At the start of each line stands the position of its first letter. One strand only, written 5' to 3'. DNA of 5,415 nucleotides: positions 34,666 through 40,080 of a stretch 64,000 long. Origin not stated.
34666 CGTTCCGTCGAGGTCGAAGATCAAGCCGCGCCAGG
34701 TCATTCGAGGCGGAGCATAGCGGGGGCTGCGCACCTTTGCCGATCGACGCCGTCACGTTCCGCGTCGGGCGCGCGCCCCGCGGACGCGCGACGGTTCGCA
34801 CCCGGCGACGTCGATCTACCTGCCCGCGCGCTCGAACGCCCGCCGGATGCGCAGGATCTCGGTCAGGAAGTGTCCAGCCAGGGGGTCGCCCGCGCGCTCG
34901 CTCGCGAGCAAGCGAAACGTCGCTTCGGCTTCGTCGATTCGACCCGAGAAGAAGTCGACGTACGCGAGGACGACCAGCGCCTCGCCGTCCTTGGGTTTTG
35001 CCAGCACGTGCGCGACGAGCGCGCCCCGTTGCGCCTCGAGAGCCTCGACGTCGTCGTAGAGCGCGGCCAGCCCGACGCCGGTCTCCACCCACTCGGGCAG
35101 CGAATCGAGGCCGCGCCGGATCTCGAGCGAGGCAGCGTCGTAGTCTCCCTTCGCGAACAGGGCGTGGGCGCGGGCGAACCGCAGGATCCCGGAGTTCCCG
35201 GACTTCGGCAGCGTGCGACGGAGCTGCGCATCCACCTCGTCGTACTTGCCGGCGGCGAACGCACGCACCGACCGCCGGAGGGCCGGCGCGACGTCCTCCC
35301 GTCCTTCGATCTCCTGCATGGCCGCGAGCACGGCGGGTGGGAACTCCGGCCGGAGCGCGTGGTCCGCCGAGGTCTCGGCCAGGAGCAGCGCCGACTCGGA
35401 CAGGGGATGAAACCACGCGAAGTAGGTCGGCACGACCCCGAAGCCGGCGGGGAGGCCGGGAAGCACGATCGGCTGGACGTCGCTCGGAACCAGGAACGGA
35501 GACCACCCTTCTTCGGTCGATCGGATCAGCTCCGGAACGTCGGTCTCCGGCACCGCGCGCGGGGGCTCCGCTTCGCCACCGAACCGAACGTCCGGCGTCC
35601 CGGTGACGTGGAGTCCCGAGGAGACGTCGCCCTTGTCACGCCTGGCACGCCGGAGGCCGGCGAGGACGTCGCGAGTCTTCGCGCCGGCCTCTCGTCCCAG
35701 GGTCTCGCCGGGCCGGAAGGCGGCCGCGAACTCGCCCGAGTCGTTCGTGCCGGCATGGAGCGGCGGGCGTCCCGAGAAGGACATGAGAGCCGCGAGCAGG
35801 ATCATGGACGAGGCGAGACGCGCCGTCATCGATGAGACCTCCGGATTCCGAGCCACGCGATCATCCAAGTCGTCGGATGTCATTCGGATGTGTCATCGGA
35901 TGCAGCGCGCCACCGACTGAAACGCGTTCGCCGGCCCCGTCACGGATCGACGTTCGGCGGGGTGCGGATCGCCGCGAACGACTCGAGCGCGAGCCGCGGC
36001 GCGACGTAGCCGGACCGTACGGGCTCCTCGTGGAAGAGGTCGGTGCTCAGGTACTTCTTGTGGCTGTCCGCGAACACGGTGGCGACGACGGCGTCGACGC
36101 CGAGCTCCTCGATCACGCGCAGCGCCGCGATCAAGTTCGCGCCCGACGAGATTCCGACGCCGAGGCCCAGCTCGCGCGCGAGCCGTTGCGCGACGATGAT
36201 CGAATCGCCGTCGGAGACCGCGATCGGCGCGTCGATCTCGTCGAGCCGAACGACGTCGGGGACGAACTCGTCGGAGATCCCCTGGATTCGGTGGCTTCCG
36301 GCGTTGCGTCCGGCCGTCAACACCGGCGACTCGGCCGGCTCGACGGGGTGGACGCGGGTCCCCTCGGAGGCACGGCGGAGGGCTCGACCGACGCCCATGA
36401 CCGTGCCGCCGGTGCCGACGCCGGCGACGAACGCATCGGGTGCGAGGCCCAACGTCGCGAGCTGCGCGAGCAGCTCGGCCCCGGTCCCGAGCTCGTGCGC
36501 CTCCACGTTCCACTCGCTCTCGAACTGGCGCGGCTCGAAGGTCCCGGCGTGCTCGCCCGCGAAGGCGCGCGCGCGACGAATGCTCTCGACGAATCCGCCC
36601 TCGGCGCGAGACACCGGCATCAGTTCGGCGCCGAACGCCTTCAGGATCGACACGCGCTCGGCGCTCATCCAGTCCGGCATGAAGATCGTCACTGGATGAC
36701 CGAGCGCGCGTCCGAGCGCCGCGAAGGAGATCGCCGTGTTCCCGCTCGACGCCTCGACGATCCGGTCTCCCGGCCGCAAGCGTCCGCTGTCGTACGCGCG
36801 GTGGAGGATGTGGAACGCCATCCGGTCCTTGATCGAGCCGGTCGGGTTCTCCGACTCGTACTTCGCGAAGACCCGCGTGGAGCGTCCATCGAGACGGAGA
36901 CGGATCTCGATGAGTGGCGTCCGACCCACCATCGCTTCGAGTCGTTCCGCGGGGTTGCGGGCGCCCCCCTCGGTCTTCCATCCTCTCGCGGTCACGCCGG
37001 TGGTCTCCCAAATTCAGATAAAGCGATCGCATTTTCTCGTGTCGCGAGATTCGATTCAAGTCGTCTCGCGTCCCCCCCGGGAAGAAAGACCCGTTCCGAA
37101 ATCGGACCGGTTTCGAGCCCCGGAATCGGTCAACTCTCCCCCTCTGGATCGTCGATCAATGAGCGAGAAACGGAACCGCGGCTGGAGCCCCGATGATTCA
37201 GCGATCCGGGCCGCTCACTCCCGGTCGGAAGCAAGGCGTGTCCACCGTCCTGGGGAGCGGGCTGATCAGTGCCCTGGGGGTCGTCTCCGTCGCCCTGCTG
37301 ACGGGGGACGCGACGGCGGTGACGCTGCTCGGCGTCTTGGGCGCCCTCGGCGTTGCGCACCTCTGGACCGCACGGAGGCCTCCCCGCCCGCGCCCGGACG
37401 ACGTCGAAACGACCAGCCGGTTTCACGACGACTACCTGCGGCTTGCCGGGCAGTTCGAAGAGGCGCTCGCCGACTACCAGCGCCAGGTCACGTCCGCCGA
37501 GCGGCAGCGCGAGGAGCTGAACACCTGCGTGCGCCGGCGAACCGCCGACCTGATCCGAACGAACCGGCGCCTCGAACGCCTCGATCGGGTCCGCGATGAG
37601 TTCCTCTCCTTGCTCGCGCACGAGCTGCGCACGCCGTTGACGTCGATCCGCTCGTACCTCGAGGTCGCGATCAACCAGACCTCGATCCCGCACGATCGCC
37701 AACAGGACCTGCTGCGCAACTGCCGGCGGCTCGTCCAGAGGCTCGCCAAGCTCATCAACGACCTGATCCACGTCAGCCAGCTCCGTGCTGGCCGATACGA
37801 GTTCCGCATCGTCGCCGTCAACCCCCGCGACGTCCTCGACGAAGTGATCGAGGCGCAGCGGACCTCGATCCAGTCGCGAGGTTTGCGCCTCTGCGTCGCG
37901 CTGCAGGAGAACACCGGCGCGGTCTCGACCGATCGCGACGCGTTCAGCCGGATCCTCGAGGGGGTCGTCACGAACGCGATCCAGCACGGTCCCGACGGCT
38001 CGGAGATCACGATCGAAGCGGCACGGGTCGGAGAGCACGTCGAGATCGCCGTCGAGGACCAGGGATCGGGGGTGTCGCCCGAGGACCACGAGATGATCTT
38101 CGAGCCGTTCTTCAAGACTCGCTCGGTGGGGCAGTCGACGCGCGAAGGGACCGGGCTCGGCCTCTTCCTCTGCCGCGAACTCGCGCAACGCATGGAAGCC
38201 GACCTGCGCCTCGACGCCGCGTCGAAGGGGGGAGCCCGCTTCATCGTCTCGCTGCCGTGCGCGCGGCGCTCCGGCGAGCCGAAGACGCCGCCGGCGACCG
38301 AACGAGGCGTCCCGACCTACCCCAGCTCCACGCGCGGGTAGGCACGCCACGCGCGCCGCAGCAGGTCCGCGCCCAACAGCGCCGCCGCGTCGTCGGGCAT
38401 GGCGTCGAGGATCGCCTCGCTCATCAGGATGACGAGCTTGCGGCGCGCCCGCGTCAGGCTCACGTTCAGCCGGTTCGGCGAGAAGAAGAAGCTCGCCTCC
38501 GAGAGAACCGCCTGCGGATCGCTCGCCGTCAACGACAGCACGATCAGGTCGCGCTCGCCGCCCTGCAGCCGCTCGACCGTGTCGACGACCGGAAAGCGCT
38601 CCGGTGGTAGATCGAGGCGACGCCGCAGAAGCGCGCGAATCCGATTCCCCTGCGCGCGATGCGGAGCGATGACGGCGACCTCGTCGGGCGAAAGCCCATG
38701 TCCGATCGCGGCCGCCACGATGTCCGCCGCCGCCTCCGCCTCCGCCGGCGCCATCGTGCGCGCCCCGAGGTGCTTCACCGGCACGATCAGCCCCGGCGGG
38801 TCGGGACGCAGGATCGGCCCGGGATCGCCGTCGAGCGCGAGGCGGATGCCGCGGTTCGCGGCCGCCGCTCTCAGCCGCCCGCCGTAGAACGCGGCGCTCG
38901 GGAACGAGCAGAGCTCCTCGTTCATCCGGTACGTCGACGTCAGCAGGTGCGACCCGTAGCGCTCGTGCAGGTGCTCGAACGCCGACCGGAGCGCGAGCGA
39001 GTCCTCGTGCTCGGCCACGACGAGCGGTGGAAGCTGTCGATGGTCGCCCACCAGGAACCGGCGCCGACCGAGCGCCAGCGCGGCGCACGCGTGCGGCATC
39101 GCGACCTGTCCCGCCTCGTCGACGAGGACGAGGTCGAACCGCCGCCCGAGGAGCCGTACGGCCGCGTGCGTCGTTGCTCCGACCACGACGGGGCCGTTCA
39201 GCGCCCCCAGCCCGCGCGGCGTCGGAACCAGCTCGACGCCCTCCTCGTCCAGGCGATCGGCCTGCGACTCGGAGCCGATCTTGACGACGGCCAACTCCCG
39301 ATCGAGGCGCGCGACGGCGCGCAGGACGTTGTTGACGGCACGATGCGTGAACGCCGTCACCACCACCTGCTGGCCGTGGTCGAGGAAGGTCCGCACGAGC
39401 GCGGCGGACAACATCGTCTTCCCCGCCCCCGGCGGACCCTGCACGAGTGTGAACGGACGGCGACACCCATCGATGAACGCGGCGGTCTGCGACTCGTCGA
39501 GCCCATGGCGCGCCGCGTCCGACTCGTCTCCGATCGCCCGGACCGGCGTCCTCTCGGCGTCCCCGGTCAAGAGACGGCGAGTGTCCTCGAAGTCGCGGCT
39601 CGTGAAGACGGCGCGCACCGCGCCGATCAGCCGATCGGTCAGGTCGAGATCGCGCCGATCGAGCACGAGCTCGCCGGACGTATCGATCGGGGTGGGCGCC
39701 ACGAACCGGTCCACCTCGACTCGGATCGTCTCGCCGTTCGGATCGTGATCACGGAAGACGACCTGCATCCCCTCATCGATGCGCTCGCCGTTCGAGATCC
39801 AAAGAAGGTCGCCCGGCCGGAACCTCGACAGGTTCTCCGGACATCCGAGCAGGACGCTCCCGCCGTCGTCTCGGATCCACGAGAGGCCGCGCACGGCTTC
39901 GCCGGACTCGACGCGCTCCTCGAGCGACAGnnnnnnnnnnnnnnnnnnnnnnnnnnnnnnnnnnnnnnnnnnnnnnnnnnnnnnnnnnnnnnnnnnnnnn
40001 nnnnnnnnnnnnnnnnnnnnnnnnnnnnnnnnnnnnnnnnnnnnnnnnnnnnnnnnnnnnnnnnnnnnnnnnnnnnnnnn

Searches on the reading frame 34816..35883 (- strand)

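Call 18: search_protein_families(library=pfam, proteins=[window:34816-35883:-], max_evalue=0.001)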
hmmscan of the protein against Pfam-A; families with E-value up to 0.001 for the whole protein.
window:34816-35883:- (355 aa): 3 families
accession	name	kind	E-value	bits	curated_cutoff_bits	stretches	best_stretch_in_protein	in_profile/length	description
PF14559.12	TPR_19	-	4.9e-08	33.6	25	0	296-337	21-62/68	Tetratricopeptide repeat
PF13428.12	TPR_14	-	3.6e-05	24.5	23.5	0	235-273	4-42/44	Tetratricopeptide repeat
PF07721.20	TPR_4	-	6.5e-05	23.6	27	0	301-324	2-25/26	Tetratricopeptide repeat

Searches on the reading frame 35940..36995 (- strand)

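Call 18: search_protein_families(library=pfam, proteins=[window:35940-36995:-], max_evalue=0.001)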
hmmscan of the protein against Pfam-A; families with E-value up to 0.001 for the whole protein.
window:35940-36995:- (351 aa): 1 family
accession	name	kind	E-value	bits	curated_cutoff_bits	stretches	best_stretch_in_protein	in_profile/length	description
PF00291.31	PALP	-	1.2e-63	215.6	35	1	22-309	4-294/295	Pyridoxal-phosphate dependent enzyme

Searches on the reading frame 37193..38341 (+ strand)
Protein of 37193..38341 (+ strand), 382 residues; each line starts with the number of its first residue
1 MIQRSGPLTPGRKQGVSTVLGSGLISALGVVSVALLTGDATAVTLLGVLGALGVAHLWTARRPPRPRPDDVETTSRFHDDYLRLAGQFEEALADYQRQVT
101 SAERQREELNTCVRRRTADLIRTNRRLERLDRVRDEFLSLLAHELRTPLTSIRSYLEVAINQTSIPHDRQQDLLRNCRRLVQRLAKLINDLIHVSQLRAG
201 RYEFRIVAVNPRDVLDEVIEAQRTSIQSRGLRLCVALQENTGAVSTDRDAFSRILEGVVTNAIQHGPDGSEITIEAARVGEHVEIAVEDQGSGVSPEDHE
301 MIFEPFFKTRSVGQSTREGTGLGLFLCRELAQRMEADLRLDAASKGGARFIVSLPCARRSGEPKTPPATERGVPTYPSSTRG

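Call 18: search_protein_families(library=pfam, proteins=[window:37193-38341:+], max_evalue=0.001)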
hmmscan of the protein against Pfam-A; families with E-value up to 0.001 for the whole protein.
window:37193-38341:+ (382 aa): 3 families
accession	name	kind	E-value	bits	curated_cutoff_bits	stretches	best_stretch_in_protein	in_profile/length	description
PF02518.31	HATPase_c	-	8.4e-25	87.8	26.4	1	247-356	2-109/111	Histidine kinase-, DNA gyrase B-, and HSP90-like ATPase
PF00512.31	HisKA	-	5.8e-15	55.5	26.9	1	134-200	2-66/66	His Kinase A (phospho-acceptor) domain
PF13581.12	HATPase_c_2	-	1e-07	32.4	27.4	1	241-336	22-114/127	Histidine kinase-like ATPase domain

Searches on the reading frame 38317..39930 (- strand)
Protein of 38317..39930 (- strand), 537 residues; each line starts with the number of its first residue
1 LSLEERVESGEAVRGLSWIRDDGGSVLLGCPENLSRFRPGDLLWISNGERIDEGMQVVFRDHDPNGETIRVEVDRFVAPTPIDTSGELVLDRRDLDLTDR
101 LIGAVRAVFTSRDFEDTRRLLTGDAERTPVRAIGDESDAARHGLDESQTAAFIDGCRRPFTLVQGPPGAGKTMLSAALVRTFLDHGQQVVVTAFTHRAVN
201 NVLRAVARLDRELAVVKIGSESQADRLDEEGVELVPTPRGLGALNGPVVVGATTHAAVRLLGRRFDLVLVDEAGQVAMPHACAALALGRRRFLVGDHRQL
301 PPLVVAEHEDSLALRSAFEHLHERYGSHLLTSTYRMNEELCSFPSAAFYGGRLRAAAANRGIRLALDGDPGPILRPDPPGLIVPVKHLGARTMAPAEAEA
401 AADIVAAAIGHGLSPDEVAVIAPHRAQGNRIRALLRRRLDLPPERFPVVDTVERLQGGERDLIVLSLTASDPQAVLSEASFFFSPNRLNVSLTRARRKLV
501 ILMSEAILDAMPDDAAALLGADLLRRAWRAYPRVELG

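Call 18: search_protein_families(library=pfam, proteins=[window:38317-39930:-], max_evalue=0.001)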
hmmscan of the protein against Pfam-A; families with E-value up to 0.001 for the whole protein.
window:38317-39930:- (537 aa): 11 families
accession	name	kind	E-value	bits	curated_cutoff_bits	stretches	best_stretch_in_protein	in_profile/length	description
PF13087.12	AAA_12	-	2.4e-28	99.5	27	1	315-503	3-192/195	AAA domain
PF13086.12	AAA_11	-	3.1e-21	76.7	27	2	249-306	195-256/257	AAA domain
PF13604.12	AAA_30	-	2.4e-13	50.7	27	1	144-339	2-159/191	AAA domain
PF13245.12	AAA_19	-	6.7e-10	39.7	25.1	1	148-302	1-131/134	AAA domain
PF01443.25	Viral_helicase1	-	2.4e-07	31.3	21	0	264-304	59-101/228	Viral superfamily 1 RNA helicase core domain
PF13191.12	AAA_16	-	5.8e-07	30.6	32.6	1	157-272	24-104/167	AAA ATPase domain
PF24883.2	NPHP3_N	-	5.6e-05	23.8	24.8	1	147-198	10-62/164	Nephrocystin 3, N-terminal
PF09848.15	SLFN-g3_helicase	-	9.3e-05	22.3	24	0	161-273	4-88/354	Schlafen group 3, DNA/RNA helicase domain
PF05127.21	NAT10_TcmA_helicase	-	0.00039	20.8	22.7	0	163-280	2-105/176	RNA cytidine acetyltransferase NAT10/TcmA, helicase domain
PF20720.3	nSTAND3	-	0.00041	20.5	27.2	1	160-192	19-51/155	Novel STAND NTPase 3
PF13401.12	AAA_22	-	0.00083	20.1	27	0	158-208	5-56/130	AAA domain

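Call 96: search_protein_families(library=padloc, proteins=[window:38317-39930:-], max_evalue=0.0001)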
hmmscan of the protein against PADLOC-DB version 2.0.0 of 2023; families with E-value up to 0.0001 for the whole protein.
window:38317-39930:- (537 aa): 8 families
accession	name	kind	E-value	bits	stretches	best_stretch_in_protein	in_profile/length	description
PDLC03920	MkoA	-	6.5e-55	185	2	249-501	772-1072/1112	-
PDLC03921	MkoA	-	2e-43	146.4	3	263-356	1295-1403/1607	-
PDLC02895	DpdJ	-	2.7e-36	122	1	144-525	47-474/2112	DpdJ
PDLC03924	MkoC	-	2.6e-26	90.1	2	416-526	858-966/1136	-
PDLC05009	PDC-S37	-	7.3e-14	48.5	1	264-302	937-975/1550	-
PDLC02194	Hhe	-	7.5e-10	34.7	0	262-304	1377-1420/1911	-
PDLC04140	mad8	-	3e-07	28.3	1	149-216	18-84/314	mads_8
PDLC01734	typeIV_RecD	-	6.6e-07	26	0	143-202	339-398/763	RecD_0_IVD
